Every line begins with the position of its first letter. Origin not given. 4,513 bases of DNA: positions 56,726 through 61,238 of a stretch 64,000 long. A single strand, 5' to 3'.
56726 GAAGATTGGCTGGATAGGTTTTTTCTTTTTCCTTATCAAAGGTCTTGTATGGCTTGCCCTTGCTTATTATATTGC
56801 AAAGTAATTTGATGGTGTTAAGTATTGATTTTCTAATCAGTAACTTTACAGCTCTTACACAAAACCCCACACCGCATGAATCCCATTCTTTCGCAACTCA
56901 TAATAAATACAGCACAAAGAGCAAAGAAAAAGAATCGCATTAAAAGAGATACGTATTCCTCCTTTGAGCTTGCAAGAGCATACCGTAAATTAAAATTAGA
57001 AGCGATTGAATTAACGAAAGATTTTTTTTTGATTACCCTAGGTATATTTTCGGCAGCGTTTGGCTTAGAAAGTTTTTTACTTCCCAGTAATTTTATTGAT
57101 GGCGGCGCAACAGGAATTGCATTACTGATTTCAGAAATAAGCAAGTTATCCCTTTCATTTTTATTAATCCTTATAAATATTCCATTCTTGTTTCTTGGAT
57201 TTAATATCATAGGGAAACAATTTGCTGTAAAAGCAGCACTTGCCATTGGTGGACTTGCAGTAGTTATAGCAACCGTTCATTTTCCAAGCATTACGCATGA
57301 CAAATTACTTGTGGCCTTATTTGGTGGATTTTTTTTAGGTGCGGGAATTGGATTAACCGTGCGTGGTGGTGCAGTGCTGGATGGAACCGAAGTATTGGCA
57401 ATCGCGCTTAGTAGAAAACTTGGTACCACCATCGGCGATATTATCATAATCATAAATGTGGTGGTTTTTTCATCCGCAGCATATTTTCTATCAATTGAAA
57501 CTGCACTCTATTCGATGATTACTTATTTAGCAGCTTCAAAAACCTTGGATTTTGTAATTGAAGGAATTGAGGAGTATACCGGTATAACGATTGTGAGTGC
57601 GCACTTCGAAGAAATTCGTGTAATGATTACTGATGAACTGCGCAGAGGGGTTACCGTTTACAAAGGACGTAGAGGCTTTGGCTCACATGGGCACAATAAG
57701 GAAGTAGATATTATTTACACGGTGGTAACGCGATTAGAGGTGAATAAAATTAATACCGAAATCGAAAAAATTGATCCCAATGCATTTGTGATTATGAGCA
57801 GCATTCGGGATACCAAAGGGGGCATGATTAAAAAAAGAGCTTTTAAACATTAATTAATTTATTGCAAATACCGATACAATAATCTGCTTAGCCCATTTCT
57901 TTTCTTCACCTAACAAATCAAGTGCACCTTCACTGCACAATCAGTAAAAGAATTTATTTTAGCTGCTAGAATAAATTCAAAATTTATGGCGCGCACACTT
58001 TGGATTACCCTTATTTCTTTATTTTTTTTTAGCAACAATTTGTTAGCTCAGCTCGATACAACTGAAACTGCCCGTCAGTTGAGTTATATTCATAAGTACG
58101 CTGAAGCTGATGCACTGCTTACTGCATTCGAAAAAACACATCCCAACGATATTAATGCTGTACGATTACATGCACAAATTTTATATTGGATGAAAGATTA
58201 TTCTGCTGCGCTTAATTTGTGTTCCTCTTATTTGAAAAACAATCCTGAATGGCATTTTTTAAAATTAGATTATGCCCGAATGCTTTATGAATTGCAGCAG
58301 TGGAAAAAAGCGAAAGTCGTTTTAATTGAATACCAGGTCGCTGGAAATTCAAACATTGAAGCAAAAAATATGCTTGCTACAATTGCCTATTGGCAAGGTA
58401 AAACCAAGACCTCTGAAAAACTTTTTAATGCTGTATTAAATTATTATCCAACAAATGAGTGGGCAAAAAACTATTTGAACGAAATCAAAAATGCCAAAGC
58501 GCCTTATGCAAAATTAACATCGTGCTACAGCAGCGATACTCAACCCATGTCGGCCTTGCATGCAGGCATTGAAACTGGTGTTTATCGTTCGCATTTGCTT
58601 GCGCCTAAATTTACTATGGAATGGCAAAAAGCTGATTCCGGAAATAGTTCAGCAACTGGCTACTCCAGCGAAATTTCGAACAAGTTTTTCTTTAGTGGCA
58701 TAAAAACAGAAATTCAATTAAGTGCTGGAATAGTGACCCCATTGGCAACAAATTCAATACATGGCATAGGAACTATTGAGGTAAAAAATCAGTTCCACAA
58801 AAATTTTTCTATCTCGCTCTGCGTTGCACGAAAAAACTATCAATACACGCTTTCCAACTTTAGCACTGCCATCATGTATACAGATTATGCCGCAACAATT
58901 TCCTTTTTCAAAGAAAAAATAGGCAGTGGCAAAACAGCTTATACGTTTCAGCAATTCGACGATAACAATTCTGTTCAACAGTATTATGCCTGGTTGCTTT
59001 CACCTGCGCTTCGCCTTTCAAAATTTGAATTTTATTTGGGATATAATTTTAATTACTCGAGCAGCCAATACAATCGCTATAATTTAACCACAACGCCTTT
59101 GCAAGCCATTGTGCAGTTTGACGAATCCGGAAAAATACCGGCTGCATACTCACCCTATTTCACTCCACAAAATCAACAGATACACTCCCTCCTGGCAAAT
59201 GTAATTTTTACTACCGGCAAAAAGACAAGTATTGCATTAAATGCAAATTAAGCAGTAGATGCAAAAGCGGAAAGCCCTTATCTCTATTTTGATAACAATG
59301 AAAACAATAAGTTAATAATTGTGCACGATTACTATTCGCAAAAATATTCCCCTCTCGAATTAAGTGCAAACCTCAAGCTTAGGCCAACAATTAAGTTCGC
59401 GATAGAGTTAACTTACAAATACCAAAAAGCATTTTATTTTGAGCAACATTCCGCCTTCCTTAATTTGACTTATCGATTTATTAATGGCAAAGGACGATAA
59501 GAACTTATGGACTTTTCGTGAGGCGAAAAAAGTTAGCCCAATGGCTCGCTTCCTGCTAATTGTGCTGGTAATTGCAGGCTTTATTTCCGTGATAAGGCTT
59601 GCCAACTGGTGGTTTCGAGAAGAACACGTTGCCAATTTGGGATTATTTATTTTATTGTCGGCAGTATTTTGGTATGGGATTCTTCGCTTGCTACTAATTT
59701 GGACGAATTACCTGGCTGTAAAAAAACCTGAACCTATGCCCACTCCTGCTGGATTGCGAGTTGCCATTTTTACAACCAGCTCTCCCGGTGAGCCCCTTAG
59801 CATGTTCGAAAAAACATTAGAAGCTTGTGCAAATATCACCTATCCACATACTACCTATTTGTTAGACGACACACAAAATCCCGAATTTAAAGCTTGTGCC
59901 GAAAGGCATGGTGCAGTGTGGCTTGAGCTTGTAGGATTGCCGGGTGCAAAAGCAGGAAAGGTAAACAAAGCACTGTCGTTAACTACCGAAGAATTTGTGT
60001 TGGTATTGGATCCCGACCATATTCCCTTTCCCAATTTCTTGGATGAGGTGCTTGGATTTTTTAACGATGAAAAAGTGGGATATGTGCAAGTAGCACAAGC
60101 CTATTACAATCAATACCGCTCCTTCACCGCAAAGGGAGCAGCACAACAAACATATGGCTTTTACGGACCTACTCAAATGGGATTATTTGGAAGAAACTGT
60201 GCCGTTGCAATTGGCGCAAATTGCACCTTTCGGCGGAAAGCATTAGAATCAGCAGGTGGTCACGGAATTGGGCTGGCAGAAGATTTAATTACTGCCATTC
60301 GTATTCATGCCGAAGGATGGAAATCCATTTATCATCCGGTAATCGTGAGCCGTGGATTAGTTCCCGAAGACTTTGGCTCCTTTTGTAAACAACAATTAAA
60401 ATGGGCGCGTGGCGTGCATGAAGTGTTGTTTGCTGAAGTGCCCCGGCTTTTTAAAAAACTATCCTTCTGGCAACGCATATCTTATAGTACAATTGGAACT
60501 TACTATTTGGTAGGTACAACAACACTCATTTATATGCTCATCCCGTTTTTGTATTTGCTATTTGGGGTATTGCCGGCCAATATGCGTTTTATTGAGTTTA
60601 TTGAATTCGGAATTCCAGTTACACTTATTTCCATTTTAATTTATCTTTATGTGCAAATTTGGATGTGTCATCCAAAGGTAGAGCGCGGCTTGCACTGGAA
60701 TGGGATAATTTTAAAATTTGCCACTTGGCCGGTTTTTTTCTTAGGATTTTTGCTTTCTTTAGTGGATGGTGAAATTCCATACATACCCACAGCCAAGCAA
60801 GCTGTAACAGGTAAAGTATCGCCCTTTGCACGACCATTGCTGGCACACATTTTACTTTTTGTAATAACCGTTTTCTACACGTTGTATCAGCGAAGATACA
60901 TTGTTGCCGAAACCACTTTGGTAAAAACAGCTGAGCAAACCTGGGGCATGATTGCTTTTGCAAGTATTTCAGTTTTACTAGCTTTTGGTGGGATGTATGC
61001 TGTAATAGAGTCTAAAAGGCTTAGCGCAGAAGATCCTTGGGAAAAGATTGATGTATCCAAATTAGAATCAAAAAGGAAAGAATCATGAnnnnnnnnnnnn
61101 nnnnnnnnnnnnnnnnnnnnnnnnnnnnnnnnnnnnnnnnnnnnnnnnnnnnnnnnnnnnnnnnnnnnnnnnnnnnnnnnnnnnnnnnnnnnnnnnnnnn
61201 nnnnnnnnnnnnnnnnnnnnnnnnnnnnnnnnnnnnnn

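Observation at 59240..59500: In-frame TAA splits the outer-membrane TPR/beta-barrel gene. 83 further sense codons continue the barrel and overlap the GT2 start.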

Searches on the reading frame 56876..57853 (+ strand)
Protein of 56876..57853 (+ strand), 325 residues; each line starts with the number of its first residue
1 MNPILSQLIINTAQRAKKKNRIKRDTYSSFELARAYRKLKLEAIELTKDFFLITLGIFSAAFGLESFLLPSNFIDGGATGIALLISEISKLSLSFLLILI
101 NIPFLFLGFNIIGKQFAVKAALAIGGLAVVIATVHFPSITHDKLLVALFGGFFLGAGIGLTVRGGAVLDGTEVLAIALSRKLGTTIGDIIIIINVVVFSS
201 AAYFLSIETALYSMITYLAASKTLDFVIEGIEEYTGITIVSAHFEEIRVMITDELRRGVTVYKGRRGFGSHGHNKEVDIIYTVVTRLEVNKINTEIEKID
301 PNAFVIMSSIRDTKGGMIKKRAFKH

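Call 6: search_protein_families(library=pfam, proteins=[window:56876-57850:+], max_evalue=0.01)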
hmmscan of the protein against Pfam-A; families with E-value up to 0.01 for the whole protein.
window:56876-57850:+ (325 aa): 2 families
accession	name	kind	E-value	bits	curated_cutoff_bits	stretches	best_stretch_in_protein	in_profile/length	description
PF02588.21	YitT_membrane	-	5.2e-56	189.7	24.3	1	49-251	1-204/205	Uncharacterised 5xTM membrane BCR, YitT family COG1284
PF10035.14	DUF2179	-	2.7e-15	56.4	22.8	1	257-315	1-55/55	Uncharacterized protein conserved in bacteria (DUF2179)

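Call 43: find_encoding_contigs(protein=window:56876-57853:+, flank=3000, max_places=10)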
Protein window:56876-57853:+ (325 aa): no gene with exactly this product is on record in the collection.

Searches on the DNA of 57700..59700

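Call 58: search_rna_families(source=window, start=57700, end=59700, threshold=evalue, max_evalue=1)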
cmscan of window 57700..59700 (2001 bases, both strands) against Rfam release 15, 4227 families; matches with E-value up to 1: 0.
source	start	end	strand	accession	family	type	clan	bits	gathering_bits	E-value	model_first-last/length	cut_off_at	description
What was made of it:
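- Tried and rejected: A c-di-GMP riboswitch or other RNA element near the operon was sought and none was found (call 58).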

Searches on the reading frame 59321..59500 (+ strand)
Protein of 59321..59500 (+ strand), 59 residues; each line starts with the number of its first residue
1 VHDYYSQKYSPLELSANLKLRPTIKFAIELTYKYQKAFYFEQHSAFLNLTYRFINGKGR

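Call 53: find_encoding_contigs(protein=window:59321-59500:+, flank=3000, max_places=10)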
Protein window:59321-59500:+ (59 aa): no gene with exactly this product is on record in the collection.

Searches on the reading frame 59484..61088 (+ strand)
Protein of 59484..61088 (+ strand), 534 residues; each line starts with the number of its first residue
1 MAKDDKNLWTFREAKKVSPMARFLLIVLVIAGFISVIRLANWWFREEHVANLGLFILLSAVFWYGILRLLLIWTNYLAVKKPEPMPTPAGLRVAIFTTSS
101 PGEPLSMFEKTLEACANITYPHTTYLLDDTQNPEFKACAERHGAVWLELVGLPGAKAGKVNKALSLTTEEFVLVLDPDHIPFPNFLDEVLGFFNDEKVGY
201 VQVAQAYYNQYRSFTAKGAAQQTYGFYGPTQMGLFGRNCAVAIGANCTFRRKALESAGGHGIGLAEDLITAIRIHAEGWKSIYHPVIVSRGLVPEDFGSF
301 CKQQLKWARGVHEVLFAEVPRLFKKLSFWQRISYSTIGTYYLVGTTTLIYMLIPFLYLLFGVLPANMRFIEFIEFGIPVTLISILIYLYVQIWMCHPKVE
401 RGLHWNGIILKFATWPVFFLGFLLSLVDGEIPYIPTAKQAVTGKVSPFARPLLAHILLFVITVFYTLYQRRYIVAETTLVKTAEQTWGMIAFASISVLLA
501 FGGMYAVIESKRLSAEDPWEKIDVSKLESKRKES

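Call 6: search_protein_families(library=pfam, proteins=[window:59484-61085:+], max_evalue=0.01)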
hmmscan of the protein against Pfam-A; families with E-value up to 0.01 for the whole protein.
window:59484-61085:+ (534 aa): 5 families
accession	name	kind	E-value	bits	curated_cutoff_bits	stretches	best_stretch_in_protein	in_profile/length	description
PF13632.12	Glyco_trans_2_3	-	5.8e-20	72.4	27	1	171-361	1-190/198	Glycosyl transferase family group 2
PF13641.12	Glyco_tranf_2_3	-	2.6e-16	60.8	27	1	111-310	19-230/230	Glycosyltransferase like family 2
PF03552.20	Cellulose_synt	-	1.5e-13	50.7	24.7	1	264-363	422-527/722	Cellulose synthase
PF13506.12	Glyco_transf_21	-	1.2e-11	44.8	21.7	1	156-309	18-174/174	Glycosyl transferase family 21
PF00535.33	Glycos_transf_2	-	2.4e-09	37.8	23.3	1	109-255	14-165/168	Glycosyl transferase family 2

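Call 35: search_protein_families(library=ncbifam, proteins=[window:59484-61085:+], max_evalue=0.001)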
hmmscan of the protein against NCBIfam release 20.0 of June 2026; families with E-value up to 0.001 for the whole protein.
window:59484-61085:+ (534 aa): 6 families
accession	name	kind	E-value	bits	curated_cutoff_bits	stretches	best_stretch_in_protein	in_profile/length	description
TIGR03030.1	CelA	equivalog_domain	9e-48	162.8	699.1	1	27-513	59-569/714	UDP-forming cellulose synthase catalytic subunit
NF008558.0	PRK11498.1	equivalog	1e-36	126.3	992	1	50-361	230-551/872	UDP-forming cellulose synthase catalytic subunit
TIGR03937.1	PgaC_IcaA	equivalog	1.5e-12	47.2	422.3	1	243-403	201-361/407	poly-beta-1,6-N-acetyl-D-glucosamine synthase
TIGR03472.1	HpnI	equivalog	6.4e-11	41.7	310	1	171-314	129-275/373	bacteriohopanetetrol glucosamine biosynthesis glycosyltransferase HpnI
TIGR03965.1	mycofact_glyco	equivalog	8.4e-09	34.8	280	1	109-310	90-299/467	mycofactocin biosynthesis glycosyltransferase MftF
TIGR04242.1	nodulat_NodC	equivalog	0.00029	19.9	550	1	265-313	238-286/395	chitooligosaccharide synthase NodC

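Call 36: search_solved_structures(query=window:59484-61085:+, max_evalue=0.001)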
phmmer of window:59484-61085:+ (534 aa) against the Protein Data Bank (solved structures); distinct sequences matched with E-value up to 0.001: 12.
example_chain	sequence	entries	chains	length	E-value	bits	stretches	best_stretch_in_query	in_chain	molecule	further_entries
9fmv_A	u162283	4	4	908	1.3e-30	109.8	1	47-361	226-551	Cellulose synthase catalytic subunit [UDP-forming]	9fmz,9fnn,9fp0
9b8v_E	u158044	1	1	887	1.4e-30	109.7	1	47-361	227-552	Cellulose synthase catalytic subunit [UDP-forming]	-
7lby_A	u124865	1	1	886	1.5e-30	109.6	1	47-361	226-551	Cellulose synthase catalytic subunit [UDP-forming]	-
5ej1_A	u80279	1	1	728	3.1e-30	108.6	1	80-468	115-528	Putative cellulose synthase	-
4hg6_A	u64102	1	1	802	4.9e-30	108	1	80-468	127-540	Cellulose Synthase Subunit A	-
4p00_A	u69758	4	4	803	4.9e-30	108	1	80-468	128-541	Cellulose Synthase A subunit | Cellulose Synthase subunit A | Putative cellulose synthase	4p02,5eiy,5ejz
8vht_A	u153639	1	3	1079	1.6e-08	37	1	263-377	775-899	Cellulose synthase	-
7d5k_A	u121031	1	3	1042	2.2e-08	36.5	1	263-365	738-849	Cellulose synthase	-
8vi0_A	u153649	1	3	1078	1e-06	31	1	263-372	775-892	Cellulose synthase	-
7ck3_A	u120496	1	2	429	1.5e-06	30.5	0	263-310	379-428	Cellulose synthase A catalytic subunit 3 [UDP-forming],Cellulose synthase A catalytic subu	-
7ck1_A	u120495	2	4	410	0.00019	23.5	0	155-263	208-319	Cellulose synthase A catalytic subunit 3 [UDP-forming],Cellulose synthase A catalytic subu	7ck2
8vhz_A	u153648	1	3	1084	0.00035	22.6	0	263-365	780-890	Cellulose synthase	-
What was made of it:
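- On BcsA-type bacterial cellulose synthase (for the neighbouring GT2): The core is homologous to BcsA (PDB 4HG6/4P00/9FMV, E about 1e-30; call 36).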

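Call 42: find_encoding_contigs(protein=window:59484-61088:+, flank=3000, max_places=10)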
Protein window:59484-61088:+ (534 aa): no gene with exactly this product is on record in the collection.
